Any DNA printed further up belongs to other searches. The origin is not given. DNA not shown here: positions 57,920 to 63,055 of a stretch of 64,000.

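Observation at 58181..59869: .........-containing intein splitting the Walker A loop of SMC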

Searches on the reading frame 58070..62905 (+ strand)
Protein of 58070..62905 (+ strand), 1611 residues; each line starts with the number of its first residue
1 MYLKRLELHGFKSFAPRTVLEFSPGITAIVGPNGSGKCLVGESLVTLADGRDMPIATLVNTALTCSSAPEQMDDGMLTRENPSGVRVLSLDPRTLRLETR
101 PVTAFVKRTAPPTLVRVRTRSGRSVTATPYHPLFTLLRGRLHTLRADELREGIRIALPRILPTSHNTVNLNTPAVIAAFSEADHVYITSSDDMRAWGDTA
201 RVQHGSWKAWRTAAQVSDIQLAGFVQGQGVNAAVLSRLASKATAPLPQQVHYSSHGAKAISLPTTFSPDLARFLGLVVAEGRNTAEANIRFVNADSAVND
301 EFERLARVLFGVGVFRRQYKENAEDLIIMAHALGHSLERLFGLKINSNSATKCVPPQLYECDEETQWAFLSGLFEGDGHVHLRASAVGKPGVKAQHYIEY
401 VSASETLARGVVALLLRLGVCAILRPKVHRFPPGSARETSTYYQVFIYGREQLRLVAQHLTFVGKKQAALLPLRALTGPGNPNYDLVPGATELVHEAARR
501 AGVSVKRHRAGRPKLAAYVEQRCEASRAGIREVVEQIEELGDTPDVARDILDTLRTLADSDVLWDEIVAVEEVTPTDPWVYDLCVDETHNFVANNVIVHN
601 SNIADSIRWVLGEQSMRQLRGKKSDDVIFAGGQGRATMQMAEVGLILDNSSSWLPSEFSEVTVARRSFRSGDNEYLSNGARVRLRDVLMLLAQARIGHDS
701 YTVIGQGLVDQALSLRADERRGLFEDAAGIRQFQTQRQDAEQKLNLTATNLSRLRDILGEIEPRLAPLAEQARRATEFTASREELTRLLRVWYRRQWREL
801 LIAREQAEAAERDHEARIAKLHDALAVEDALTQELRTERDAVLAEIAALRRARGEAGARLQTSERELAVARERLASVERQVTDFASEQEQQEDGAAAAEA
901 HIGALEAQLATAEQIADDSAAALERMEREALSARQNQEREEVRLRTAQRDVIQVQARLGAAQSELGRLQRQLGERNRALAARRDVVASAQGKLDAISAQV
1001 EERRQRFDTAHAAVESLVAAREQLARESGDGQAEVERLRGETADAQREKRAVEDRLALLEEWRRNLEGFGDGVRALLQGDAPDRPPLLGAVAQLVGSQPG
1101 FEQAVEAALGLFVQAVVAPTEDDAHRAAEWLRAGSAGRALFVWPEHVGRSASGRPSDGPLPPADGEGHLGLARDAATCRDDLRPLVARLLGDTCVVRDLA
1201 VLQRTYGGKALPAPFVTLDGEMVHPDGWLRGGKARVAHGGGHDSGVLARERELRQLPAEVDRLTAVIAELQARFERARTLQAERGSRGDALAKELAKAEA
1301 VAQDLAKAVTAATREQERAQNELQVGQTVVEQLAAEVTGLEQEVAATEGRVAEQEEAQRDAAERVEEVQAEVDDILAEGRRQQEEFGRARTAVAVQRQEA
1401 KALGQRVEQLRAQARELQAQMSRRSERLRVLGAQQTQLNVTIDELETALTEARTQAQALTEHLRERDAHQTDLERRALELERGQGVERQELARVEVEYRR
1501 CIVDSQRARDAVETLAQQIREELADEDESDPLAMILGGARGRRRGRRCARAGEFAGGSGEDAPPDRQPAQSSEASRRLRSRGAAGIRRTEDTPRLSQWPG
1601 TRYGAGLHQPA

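Call 3: search_protein_families(library=pfam, proteins=[window:58070-62905:+], max_evalue=0.01)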
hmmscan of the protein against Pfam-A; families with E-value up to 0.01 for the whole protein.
window:58070-62905:+ (1611 aa): 6 families
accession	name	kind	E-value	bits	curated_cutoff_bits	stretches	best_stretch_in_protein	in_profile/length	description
PF02463.25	SMC_N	-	1.4e-30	106.8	40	2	601-935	38-136/220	RecF/RecN/SMC N terminal domain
PF14890.11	Intein_splicing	-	4.4e-21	75.8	35.8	1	47-600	3-155/155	Intein splicing domain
PF06470.18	SMC_hinge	-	3.5e-18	66.5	22.5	1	1087-1200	4-110/116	SMC proteins Flexible Hinge Domain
PF14528.11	LAGLIDADG_3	-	2e-11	44.4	22.5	1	366-458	3-79/82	LAGLIDADG-like domain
PF13476.12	AAA_23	-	7.3e-08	33.7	27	1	5-37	1-32/201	AAA domain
PF13175.12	AAA_15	-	0.00018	21.7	32.1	1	1-45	1-44/374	AAA ATPase domain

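Call 23: find_encoding_contigs(protein=window:58070-62905:+, flank=10000, max_places=6)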
Protein window:58070-62905:+ (1611 aa): no gene with exactly this product is on record in the collection.
